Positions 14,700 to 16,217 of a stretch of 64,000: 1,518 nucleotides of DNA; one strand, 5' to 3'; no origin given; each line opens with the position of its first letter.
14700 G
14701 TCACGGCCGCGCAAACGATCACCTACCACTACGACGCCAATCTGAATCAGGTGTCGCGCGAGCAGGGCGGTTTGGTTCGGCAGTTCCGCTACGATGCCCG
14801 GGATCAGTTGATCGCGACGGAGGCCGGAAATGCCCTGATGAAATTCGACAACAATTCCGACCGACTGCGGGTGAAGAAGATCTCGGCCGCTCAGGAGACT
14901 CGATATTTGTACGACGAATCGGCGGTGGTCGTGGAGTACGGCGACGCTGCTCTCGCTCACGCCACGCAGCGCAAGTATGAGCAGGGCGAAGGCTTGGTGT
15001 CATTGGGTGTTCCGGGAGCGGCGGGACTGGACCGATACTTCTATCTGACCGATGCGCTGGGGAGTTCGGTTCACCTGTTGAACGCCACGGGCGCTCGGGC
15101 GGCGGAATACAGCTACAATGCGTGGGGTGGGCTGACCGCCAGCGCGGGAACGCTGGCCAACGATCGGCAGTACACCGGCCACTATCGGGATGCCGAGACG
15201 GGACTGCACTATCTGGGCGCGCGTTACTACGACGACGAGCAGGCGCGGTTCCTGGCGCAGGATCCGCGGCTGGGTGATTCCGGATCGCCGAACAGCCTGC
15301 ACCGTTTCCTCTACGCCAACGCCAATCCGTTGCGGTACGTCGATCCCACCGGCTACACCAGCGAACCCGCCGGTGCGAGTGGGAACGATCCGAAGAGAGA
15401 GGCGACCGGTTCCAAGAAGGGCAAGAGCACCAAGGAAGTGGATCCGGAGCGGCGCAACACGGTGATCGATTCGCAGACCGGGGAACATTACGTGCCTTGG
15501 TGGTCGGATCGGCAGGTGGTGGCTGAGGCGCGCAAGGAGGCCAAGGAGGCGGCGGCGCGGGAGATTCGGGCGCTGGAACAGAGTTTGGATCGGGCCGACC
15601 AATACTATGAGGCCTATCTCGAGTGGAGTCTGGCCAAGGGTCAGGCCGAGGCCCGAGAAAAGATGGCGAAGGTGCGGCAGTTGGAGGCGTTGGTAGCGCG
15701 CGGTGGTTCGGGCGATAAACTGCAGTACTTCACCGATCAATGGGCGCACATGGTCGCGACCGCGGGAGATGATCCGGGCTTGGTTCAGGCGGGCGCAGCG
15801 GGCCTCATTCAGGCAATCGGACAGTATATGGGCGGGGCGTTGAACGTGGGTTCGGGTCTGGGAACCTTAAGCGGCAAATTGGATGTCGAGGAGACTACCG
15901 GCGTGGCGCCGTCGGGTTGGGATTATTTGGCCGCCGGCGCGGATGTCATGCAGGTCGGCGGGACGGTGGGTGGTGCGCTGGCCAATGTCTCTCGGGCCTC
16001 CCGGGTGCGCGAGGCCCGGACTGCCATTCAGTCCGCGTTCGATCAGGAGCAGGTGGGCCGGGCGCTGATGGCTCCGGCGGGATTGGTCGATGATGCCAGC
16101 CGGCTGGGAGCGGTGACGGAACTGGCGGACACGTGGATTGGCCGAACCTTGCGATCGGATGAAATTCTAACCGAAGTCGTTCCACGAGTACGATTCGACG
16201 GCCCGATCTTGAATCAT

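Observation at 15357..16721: Unrecognisable ~455-aa domain after the RHS terminus, with a coiled-coil and glycine-zipper-like segments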

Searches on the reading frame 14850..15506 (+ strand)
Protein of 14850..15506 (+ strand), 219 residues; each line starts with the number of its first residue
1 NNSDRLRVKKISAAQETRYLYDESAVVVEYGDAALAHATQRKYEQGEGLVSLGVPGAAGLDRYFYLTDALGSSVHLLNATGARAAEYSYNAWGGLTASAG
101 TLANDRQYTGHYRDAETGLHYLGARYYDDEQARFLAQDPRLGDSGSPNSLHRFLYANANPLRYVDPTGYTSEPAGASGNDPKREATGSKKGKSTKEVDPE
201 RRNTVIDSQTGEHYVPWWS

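Call 58: search_solved_structures(query=window:14850-15506:+, max_evalue=0.001, show_alignments=4)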
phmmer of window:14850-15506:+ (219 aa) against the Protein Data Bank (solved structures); distinct sequences matched with E-value up to 0.001: 26.
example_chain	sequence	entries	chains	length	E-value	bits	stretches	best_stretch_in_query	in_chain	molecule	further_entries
8h8b_A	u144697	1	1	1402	2.5e-11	47.2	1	62-172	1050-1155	Putative Rhs-family protein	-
8h8a_A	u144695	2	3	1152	4.6e-11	46.3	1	61-169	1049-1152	Putative Rhs-family protein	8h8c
8uy4_A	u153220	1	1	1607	7.8e-09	39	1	63-176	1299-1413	Tse15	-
8cp6_B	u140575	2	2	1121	1.6e-07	34.8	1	44-168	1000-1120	Toxin protein Tse5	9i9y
8uxt_A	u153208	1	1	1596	1.7e-07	34.6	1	63-176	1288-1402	Tse15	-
8qjc_A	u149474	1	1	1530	3.3e-07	33.7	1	63-170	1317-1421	T6SS-associated Rhs core and toxin domain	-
7q97_A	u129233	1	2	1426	3.7e-07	33.5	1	57-176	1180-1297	Rhs family protein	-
8qjd_A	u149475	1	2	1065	4.7e-06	29.9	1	63-168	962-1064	Salmonella bongori Rhs core domain (residues 360-1420)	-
8qjb_A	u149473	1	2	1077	4.8e-06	29.9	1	63-168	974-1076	T6SS-associated Rhs core domain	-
8qja_A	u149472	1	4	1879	6.6e-06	29.4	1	67-168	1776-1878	Putative type VI secretion system YD repeat-containing Rhs element Vgr protein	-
6suf_F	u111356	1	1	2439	1.2e-05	28.5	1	62-171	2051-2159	TcdB2,TccC3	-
5kis_B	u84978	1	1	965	1.3e-05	28.5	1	25-168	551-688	RHS2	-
9pt5_A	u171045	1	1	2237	1.4e-05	28.4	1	62-169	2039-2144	Teneurin-like protein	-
6h6e_F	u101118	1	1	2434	2e-05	27.9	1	62-171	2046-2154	TcdB2,TccC3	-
6suq_A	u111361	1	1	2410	2.1e-05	27.8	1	62-172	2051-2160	TcdB2,TccC3,Genome polyprotein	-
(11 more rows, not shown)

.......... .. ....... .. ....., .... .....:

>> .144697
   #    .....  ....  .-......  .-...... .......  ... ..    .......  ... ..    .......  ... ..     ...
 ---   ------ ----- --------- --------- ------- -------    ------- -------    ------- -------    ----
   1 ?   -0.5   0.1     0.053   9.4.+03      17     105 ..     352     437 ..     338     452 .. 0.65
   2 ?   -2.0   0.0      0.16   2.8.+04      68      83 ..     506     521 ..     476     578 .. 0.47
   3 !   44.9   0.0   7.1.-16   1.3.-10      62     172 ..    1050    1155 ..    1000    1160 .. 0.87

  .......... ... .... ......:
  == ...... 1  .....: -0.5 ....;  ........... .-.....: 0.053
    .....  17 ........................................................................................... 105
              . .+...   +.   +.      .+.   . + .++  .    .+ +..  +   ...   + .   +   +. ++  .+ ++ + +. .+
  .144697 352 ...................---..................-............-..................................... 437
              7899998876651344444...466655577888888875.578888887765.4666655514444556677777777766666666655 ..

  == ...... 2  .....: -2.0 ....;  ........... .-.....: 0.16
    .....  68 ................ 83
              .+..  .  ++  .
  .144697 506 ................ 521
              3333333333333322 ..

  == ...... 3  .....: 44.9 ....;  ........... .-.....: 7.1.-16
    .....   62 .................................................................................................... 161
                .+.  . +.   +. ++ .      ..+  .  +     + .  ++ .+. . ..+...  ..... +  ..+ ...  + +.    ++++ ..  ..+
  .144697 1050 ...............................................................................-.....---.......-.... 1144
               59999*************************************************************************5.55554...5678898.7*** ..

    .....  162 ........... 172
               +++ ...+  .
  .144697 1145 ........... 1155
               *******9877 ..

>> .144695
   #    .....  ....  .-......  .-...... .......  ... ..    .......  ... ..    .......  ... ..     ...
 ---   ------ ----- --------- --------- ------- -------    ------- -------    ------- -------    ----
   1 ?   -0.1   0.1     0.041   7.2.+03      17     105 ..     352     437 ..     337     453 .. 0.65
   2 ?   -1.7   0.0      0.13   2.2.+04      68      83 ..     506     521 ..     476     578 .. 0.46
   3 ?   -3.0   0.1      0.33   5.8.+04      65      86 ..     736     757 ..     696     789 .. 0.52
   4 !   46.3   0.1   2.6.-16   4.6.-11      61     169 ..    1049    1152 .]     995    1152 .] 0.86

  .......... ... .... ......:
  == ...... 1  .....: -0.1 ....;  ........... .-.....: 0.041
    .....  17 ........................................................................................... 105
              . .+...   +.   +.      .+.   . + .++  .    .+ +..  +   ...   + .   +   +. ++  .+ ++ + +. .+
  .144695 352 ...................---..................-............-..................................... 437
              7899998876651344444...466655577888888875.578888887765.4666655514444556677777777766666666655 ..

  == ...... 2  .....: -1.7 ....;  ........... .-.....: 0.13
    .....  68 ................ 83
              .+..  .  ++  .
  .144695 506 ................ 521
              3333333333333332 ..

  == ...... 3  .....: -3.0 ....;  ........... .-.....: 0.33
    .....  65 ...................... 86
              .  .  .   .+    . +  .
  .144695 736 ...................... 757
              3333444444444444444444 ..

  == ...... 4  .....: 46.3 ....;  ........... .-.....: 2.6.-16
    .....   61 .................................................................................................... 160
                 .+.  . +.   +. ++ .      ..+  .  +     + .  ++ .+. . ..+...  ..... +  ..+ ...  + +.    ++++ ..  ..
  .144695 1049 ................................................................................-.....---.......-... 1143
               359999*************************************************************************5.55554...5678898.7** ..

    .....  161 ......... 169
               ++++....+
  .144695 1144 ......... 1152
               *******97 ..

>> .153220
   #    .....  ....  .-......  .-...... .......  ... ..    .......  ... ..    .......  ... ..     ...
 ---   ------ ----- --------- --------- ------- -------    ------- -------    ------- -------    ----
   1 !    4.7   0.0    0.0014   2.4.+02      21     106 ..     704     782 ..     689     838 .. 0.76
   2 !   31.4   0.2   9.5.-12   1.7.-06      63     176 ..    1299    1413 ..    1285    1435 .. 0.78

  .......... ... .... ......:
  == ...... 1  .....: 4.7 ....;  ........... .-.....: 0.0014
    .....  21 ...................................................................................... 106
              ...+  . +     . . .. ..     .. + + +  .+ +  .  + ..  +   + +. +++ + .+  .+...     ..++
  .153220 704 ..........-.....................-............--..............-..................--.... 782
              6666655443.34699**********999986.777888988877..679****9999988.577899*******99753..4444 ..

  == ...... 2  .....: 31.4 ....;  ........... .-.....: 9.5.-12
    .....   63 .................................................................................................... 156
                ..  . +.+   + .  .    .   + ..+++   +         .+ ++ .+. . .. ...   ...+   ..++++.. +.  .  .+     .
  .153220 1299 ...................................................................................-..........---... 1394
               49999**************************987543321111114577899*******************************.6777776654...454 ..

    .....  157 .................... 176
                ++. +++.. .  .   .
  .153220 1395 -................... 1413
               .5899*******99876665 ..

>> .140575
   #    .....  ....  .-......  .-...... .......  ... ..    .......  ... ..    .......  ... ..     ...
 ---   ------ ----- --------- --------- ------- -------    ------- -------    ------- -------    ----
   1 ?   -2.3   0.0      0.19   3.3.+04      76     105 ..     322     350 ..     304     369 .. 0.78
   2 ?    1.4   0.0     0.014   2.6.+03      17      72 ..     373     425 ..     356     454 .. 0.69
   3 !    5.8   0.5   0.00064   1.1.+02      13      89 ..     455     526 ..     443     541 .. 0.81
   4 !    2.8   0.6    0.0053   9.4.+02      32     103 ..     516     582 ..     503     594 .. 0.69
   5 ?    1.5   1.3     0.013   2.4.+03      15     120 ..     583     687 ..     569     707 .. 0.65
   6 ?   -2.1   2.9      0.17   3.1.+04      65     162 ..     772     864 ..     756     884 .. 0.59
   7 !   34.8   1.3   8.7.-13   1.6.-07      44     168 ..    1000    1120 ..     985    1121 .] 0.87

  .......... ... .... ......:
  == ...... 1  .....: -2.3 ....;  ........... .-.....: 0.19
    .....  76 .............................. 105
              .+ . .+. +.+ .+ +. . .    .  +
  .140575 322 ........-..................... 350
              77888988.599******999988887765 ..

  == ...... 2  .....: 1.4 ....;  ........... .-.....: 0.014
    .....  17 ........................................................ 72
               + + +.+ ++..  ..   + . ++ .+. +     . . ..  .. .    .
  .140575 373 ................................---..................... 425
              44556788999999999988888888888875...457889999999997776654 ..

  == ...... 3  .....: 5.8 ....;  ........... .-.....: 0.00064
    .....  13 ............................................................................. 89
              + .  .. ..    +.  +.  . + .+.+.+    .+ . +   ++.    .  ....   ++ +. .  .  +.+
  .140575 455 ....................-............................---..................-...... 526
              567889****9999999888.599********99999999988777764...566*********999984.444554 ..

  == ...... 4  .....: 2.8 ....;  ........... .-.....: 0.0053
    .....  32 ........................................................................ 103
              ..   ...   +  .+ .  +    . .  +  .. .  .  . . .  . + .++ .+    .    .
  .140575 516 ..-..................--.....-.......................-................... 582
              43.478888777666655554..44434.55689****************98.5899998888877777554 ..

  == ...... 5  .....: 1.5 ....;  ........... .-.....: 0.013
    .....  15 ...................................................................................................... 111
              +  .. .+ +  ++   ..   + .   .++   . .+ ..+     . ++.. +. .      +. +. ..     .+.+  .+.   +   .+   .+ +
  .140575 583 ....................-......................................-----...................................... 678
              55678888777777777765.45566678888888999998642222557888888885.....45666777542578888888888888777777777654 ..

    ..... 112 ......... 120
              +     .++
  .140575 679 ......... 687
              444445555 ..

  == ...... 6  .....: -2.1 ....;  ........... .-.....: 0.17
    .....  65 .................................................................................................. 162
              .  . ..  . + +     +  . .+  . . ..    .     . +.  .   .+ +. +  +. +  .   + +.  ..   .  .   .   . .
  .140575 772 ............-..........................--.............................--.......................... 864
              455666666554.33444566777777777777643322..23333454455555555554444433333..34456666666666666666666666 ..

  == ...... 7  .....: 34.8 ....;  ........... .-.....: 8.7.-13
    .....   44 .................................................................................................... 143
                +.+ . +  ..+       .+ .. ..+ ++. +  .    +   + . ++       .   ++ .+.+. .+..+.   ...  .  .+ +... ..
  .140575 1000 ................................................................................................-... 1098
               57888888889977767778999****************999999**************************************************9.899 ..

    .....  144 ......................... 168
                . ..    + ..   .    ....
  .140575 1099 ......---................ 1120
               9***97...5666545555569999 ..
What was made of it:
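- Closest known: Tse5. Same: RHS cocoon with a C-terminal aspartyl autoprotease; the window's core aligns to the Tse5 shell and ends at DPTG (call 58).
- Closest known: TcC hypervariable regions of Tc. Same: The cargo is cleaved by the same aspartyl protease motif (call 58).
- The shell is 1823 aa. The TcdB2-TccC3 fusion constructs in the PDB are about 2130-2440 aa, against about 1120-1150 aa for the Tse5 and V. parahaemolyticus Rhs shells (chain lengths in call 58). The intact autoprotease motif and the position after DPTGY are hallmarks of released cargo (call 58).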

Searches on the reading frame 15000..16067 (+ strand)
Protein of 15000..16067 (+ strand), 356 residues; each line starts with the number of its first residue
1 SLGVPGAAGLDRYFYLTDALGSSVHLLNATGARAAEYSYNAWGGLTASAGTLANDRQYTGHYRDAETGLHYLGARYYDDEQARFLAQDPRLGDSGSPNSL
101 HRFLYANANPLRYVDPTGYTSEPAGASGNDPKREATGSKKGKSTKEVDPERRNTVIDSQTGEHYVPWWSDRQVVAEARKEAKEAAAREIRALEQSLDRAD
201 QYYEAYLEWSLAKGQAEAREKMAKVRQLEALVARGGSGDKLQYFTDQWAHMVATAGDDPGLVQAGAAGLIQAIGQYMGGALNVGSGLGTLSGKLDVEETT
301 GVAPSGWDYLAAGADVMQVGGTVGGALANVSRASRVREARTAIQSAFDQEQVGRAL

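Call 34: find_homologous_proteins(query=window:15000-16067:+, max_evalue=0.001)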
Query window:15000-16067:+ (356 aa): 2 proteins with E <= 0.001 among 8000 candidates.
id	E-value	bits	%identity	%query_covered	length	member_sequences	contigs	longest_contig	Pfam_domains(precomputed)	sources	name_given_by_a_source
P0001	6.3e-204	695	96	93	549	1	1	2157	-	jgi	jgi:RHS repeat-associated protein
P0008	1.1e-6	46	39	29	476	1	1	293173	PF05593.20,PF25023.2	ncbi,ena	-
